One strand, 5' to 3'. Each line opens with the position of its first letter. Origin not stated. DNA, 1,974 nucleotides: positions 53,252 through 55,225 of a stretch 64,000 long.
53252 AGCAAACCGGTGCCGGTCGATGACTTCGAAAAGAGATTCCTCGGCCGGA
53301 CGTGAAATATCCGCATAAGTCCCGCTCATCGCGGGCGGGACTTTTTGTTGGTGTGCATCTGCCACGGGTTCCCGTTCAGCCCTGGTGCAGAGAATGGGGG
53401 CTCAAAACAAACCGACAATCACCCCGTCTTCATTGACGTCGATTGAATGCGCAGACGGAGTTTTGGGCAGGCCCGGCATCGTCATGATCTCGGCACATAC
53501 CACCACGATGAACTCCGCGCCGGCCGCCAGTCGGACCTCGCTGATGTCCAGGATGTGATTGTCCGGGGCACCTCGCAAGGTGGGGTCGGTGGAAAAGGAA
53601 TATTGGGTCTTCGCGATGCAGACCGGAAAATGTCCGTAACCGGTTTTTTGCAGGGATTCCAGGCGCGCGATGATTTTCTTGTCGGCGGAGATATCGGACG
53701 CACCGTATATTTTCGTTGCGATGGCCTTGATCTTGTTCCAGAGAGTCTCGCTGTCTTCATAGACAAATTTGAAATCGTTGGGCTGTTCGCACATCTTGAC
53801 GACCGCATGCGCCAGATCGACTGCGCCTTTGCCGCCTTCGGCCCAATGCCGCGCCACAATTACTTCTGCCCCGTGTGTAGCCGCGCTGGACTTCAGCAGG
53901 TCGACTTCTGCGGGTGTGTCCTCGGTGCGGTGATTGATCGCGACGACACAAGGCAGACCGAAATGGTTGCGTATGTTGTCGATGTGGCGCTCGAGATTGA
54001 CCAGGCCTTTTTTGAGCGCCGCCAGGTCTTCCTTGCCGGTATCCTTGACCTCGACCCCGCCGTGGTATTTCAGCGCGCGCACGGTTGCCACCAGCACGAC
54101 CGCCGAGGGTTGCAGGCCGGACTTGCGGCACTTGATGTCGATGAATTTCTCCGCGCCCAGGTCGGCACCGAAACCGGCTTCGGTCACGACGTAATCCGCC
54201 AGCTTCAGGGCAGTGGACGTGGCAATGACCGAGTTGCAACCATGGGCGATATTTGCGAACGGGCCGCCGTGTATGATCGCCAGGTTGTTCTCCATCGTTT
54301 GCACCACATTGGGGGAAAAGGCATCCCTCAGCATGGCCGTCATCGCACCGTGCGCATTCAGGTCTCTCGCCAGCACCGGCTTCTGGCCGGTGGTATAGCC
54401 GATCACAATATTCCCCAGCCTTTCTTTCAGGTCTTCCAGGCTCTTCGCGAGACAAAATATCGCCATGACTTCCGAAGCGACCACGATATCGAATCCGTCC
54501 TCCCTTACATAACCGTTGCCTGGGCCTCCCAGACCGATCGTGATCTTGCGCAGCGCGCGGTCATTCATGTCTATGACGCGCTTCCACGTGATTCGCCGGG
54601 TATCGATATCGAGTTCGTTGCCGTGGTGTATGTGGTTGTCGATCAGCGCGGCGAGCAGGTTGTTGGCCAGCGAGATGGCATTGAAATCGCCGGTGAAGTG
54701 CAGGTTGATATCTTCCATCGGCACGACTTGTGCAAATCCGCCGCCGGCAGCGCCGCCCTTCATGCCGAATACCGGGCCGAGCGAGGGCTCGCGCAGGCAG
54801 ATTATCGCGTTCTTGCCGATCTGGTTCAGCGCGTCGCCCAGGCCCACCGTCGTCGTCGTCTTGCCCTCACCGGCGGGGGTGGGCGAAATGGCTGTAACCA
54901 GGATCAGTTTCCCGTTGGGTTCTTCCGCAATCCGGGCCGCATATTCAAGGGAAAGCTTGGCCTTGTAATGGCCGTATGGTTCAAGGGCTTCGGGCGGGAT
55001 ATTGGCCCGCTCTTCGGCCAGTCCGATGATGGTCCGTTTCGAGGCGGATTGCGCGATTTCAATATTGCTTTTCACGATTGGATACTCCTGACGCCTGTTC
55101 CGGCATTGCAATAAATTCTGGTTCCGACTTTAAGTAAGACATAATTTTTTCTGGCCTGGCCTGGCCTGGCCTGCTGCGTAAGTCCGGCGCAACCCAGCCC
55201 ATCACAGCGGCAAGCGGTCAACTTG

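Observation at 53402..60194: glcDEF, glyoxylate aminotransferase and fhs: a candidate glycine/C1 route of phosphoglycolate salvage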

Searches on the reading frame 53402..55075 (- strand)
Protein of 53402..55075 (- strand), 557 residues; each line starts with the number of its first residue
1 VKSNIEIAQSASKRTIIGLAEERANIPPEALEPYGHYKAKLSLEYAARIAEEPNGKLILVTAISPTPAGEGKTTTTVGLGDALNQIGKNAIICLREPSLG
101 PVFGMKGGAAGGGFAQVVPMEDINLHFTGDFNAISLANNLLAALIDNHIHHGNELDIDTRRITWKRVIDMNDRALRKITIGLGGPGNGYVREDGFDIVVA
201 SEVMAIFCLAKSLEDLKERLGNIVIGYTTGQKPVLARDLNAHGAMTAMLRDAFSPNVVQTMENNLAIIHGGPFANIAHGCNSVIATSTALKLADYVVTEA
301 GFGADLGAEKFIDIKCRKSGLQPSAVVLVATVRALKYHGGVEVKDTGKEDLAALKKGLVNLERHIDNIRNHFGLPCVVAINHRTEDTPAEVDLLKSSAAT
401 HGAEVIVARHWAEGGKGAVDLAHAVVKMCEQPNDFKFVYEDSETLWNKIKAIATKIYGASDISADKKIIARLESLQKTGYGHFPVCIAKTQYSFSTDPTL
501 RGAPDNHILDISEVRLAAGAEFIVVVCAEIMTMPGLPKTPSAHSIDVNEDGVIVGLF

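Call 4: search_protein_families(library=ncbifam, proteins=[window:53402-55075:-])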
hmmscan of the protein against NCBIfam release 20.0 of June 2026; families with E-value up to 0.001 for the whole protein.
window:53402-55075:- (557 aa): 3 families
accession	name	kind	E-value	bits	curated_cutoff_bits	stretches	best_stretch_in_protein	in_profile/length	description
NF010030.0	PRK13505.1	equivalog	6.5e-267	886.4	652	1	1-557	2-557/557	formate--tetrahydrofolate ligase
NF010031.0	PRK13506.1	equivalog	2.5e-200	666.7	800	1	1-556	1-577/578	formate--tetrahydrofolate ligase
NF010032.0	PRK13507.1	equivalog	2.5e-161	537.7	938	1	5-557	11-587/587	formate--tetrahydrofolate ligase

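Call 5: search_protein_families(library=pfam, proteins=[window:53402-55075:-])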
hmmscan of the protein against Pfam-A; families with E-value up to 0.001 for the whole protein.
window:53402-55075:- (557 aa): 1 family
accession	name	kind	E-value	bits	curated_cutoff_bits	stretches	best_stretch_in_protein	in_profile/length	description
PF01268.25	FTHFS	-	6.7e-262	870.1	27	1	2-557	1-556/556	Formate--tetrahydrofolate ligase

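Call 42: find_homologous_proteins(query=window:53402-55075:-, max_evalue=1e-100)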
Query window:53402-55075:- (557 aa): 8000 proteins with E <= 1e-100 among 8000 candidates; the best 120 are listed.
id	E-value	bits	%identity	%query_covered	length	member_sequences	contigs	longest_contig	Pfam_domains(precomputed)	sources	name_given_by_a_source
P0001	0.0e+0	1242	99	100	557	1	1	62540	PF01268.26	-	-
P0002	0.0e+0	1232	98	100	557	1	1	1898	PF01268.26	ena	-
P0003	0.0e+0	1231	98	100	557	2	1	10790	PF01268.26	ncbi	ncbi:MAG: formate--tetrahydrofolate ligase [Gallionella sp.]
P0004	0.0e+0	1228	98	100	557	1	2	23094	PF01268.26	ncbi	-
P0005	0.0e+0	1228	98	100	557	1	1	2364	PF01268.26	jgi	-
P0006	0.0e+0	1217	97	100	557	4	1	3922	PF01268.26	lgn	-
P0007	0.0e+0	1183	94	100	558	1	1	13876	PF01268.26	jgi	jgi:formate--tetrahydrofolate ligase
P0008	0.0e+0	1183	93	100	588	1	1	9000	PF01268.26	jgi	jgi:formate--tetrahydrofolate ligase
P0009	0.0e+0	1176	93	100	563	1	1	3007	PF01268.26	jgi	jgi:formate--tetrahydrofolate ligase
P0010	0.0e+0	1176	93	100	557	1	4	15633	PF01268.26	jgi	jgi:formate--tetrahydrofolate ligase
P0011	0.0e+0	1175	92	100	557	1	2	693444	PF01268.26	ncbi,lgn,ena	ncbi:MAG: formate--tetrahydrofolate ligase [Gallionella sp.]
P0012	0.0e+0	1175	92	100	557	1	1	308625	PF01268.26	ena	-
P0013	0.0e+0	1174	94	100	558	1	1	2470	PF01268.26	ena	-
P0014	0.0e+0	1169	93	100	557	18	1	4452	PF01268.26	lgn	-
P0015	0.0e+0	1167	92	100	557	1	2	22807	PF01268.26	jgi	jgi:formate--tetrahydrofolate ligase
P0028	0.0e+0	1147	90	100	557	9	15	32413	PF01268.26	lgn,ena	-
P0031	0.0e+0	1093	86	100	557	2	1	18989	PF01268.26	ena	-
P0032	0.0e+0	1090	86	100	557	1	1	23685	PF01268.26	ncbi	-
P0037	0.0e+0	1025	80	100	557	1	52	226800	PF01268.26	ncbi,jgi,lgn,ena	jgi:formate--tetrahydrofolate ligase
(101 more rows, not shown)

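Call 43: find_encoding_contigs(protein=P0032, flank=8000, max_places=3)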
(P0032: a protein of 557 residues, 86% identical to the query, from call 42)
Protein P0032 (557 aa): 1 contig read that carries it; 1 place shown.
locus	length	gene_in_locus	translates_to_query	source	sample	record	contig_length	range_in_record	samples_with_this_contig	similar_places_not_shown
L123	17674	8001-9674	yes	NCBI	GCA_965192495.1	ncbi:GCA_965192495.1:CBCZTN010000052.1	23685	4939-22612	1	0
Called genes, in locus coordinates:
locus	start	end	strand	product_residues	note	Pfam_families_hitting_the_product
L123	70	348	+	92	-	PF01355:HIPIP (weak)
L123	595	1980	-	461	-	PF00324:AA_permease, PF13520:AA_permease_2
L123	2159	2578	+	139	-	-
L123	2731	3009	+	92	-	-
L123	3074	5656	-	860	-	PF02861:Clp_N, PF23569:NBD_SMAX1, PF00004:AAA, PF17871:AAA_lid_9, PF00004:AAA, PF07724:AAA_2, PF07728:AAA_5, PF10431:ClpB_D2-small, +6 more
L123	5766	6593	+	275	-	PF02749:QRPTase_N, PF01729:QRPTase_C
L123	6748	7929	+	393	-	PF00266:Aminotran_5, PF00155:Aminotran_1_2 (weak), PF01053:Cys_Met_Meta_PP (weak)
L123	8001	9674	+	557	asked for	PF01268:FTHFS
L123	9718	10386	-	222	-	PF05036:SPOR (weak)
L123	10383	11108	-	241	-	PF03309:Pan_kinase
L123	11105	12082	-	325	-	PF08279:HTH_11, PF16917:BPL_LplA_LipB_2 (weak), PF03099:BPL_LplA_LipB, PF02237:BPL_C (weak)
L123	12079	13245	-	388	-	PF01734:Patatin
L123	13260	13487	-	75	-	-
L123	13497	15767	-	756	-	PF00390:malic, PF03949:Malic_M, PF01515:PTA_PTB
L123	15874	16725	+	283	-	PF12146:Hydrolase_4, PF00561:Abhydrolase_1, PF12697:Abhydrolase_6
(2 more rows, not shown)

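Call 44: find_encoding_contigs(protein=P0037, flank=8000, max_places=3)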
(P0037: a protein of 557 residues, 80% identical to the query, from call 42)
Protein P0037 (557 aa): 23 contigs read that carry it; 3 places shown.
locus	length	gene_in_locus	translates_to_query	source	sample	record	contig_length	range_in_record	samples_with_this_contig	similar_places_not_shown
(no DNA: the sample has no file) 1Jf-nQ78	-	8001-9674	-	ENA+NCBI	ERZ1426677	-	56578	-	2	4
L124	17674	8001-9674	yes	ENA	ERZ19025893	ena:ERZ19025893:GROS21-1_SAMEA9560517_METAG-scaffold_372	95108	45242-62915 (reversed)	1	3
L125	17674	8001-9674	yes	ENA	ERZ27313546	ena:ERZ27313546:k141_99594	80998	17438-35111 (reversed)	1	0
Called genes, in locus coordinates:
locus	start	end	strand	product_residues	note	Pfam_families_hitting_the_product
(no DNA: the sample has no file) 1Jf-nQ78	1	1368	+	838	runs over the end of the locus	PF05430:Methyltransf_30, PF01266:DAO, PF13450:NAD_binding_8 (weak)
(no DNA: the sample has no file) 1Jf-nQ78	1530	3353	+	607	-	PF01077:NIR_SIR, PF03460:NIR_SIR_ferr, PF01077:NIR_SIR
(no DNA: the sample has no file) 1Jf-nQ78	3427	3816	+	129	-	PF06073:DUF934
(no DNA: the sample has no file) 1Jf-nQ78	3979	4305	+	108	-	PF12797:Fer4_2 (faint), PF12837:Fer4_6 (faint), PF13237:Fer4_10 (faint), PF14697:Fer4_21 (faint), PF13183:Fer4_8 (faint), PF12838:Fer4_7 (weak), PF00037:Fer4 (weak), PF11953:DUF3470, +1 more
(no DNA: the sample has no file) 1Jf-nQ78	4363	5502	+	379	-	PF01494:FAD_binding_3 (faint), PF07992:Pyr_redox_2, PF13738:Pyr_redox_3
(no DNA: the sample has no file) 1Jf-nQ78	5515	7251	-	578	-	PF07719:TPR_2 (faint), PF12569:NatA_aux_su (faint), PF14559:TPR_19 (weak), PF00515:TPR_1, PF13181:TPR_8 (weak), PF13424:TPR_12, PF13414:TPR_11, PF00515:TPR_1 (weak), +9 more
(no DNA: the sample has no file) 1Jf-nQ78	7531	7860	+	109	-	PF01124:MAPEG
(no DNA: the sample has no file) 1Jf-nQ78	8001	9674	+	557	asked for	PF01268:FTHFS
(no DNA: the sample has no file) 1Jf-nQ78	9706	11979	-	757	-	PF02826:2-Hacid_dh_C (weak), PF03446:NAD_binding_2, PF03807:F420_oxidored (weak), PF14833:NAD_binding_11, PF00202:Aminotran_3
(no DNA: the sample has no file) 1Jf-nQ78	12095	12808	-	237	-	PF05401:NodS, PF05175:MTS (faint), PF13489:Methyltransf_23 (faint), PF13649:Methyltransf_25, PF13847:Methyltransf_31, PF08241:Methyltransf_11, PF08242:Methyltransf_12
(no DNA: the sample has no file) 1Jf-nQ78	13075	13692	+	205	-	PF00142:Fer4_NifH (faint), PF01656:CbiA, PF09140:MipZ, PF10609:ParA, PF13614:AAA_31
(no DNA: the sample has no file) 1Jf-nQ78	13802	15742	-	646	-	PF02705:K_trans, PF22776:K_trans_C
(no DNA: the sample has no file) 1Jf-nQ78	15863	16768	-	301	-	PF00701:DHDPS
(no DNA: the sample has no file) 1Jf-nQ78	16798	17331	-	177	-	PF03061:4HBT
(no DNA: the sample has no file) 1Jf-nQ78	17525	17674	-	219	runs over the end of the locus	PF00578:AhpC-TSA, PF08534:Redoxin, PF10417:1-cysPrx_C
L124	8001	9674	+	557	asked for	PF01268:FTHFS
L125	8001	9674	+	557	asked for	PF01268:FTHFS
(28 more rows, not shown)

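Call 45: find_encoding_contigs(protein=P0028, flank=8000, max_places=3)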
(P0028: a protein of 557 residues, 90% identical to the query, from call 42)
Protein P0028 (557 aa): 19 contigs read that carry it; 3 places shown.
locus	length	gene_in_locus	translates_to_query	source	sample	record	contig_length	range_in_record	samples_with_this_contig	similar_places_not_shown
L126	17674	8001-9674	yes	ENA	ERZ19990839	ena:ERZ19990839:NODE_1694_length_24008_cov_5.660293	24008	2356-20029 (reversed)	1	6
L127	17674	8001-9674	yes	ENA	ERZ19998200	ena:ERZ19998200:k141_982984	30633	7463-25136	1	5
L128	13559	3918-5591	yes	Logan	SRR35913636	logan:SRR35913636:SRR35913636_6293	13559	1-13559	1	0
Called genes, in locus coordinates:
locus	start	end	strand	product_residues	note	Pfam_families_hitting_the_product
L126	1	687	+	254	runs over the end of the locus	-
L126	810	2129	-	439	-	PF00069:Pkinase, PF07714:PK_Tyr_Ser-Thr, PF03109:ABC1 (weak), PF00027:cNMP_binding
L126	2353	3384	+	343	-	-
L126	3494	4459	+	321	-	PF03255:ACCA, PF01039:Carboxyl_trans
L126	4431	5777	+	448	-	PF01171:ATP_bind_3, PF09179:TilS, PF11734:TilS_C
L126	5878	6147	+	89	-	-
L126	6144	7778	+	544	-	PF00881:Nitroreductase (faint)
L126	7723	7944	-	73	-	-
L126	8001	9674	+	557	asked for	PF01268:FTHFS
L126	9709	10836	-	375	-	PF00266:Aminotran_5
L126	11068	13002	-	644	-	PF00270:DEAD (weak), PF13307:Helicase_C_2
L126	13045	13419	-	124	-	PF18480:DUF5615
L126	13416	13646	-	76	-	PF04255:DUF433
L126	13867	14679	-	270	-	PF13230:GATase_4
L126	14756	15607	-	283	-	PF02749:QRPTase_N, PF01729:QRPTase_C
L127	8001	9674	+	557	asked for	PF01268:FTHFS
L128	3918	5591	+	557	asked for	PF01268:FTHFS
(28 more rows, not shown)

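Call 47: find_encoding_contigs(protein=P0011, flank=7000, max_places=2)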
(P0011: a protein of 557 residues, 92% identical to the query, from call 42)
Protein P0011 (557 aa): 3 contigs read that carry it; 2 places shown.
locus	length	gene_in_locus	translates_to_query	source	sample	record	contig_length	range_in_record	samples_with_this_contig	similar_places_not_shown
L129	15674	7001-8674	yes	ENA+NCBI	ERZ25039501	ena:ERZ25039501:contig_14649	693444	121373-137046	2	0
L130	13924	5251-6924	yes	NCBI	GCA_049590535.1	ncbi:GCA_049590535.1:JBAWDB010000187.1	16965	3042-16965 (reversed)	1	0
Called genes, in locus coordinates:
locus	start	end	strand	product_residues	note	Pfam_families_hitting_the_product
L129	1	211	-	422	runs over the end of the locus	PF04185:Phosphoesterase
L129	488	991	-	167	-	PF08308:PEGA (weak)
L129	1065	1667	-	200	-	PF05724:TPMT (faint), PF13847:Methyltransf_31, PF08241:Methyltransf_11, PF08242:Methyltransf_12 (weak), PF13649:Methyltransf_25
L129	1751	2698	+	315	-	PF19795:DUF6279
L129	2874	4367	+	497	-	PF01565:FAD_binding_4, PF02913:FAD-oxidase_C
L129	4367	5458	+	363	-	PF01565:FAD_binding_4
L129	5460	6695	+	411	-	PF00037:Fer4 (faint), PF12837:Fer4_6 (faint), PF12838:Fer4_7, PF13183:Fer4_8, PF13237:Fer4_10, PF13484:Fer4_16 (weak), PF13534:Fer4_17, PF02754:CCG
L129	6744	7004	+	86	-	-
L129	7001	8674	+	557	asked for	PF01268:FTHFS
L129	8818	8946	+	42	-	-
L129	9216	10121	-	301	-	PF03547:Mem_trans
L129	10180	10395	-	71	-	-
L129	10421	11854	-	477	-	PF14821:Thr_synth_N, PF00291:PALP, PF24857:THR4_C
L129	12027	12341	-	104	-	-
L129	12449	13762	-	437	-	PF03447:NAD_binding_3, PF00742:Homoserine_dh, PF01842:ACT, PF22629:ACT_AHAS_ss (faint)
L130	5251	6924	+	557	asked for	PF01268:FTHFS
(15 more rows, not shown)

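Call 48: find_encoding_contigs(protein=P0012, flank=7000, max_places=2)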
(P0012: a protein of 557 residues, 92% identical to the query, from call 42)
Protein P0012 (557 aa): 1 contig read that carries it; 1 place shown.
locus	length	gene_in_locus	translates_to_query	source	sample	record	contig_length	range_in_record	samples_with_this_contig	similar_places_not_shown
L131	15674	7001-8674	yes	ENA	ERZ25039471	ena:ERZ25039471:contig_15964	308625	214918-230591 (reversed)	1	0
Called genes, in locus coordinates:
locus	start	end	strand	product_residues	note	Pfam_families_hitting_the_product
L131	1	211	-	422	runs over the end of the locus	PF04185:Phosphoesterase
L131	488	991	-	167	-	PF08308:PEGA (weak)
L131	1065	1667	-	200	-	PF05724:TPMT (faint), PF13847:Methyltransf_31, PF08241:Methyltransf_11, PF08242:Methyltransf_12 (weak), PF13649:Methyltransf_25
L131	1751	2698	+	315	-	PF19795:DUF6279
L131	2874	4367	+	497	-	PF01565:FAD_binding_4, PF02913:FAD-oxidase_C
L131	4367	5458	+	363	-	PF01565:FAD_binding_4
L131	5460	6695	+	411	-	PF00037:Fer4 (faint), PF12837:Fer4_6 (faint), PF12838:Fer4_7, PF13183:Fer4_8, PF13237:Fer4_10, PF13484:Fer4_16 (weak), PF13534:Fer4_17, PF02754:CCG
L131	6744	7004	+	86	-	-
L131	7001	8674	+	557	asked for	PF01268:FTHFS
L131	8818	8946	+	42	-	-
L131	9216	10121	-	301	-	PF03547:Mem_trans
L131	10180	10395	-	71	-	-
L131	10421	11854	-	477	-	PF14821:Thr_synth_N, PF00291:PALP, PF24857:THR4_C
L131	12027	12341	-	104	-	-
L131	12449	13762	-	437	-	PF03447:NAD_binding_3, PF00742:Homoserine_dh, PF01842:ACT, PF22629:ACT_AHAS_ss (faint)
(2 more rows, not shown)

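Call 49: find_encoding_contigs(protein=P0031, flank=7000, max_places=2)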
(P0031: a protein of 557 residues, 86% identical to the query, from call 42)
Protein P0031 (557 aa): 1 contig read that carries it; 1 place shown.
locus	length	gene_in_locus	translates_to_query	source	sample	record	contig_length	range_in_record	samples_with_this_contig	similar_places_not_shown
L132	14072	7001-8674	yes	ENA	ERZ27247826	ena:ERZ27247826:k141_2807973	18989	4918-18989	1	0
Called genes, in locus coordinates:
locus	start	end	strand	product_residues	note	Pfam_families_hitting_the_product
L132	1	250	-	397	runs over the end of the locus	PF05940:NnrS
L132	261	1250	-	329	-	PF00296:Bac_luciferase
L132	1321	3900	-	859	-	PF02861:Clp_N, PF23569:NBD_SMAX1, PF00004:AAA, PF17871:AAA_lid_9, PF00004:AAA, PF07724:AAA_2, PF07728:AAA_5, PF10431:ClpB_D2-small, +6 more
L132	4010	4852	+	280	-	PF02749:QRPTase_N, PF01729:QRPTase_C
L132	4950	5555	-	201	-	PF05724:TPMT (weak), PF13489:Methyltransf_23 (weak), PF13847:Methyltransf_31, PF13649:Methyltransf_25, PF08241:Methyltransf_11, PF08242:Methyltransf_12 (weak)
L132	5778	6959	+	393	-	PF00266:Aminotran_5, PF00155:Aminotran_1_2 (faint)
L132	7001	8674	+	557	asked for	PF01268:FTHFS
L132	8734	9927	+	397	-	-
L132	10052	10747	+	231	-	-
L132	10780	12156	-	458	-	PF13414:TPR_11, PF13424:TPR_12 (weak), PF13432:TPR_16, PF14559:TPR_19 (weak), PF00515:TPR_1 (weak), PF13424:TPR_12, PF13432:TPR_16, PF00515:TPR_1, +11 more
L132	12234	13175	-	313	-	PF01545:Cation_efflux, PF16916:ZT_dimer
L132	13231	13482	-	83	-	-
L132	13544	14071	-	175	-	?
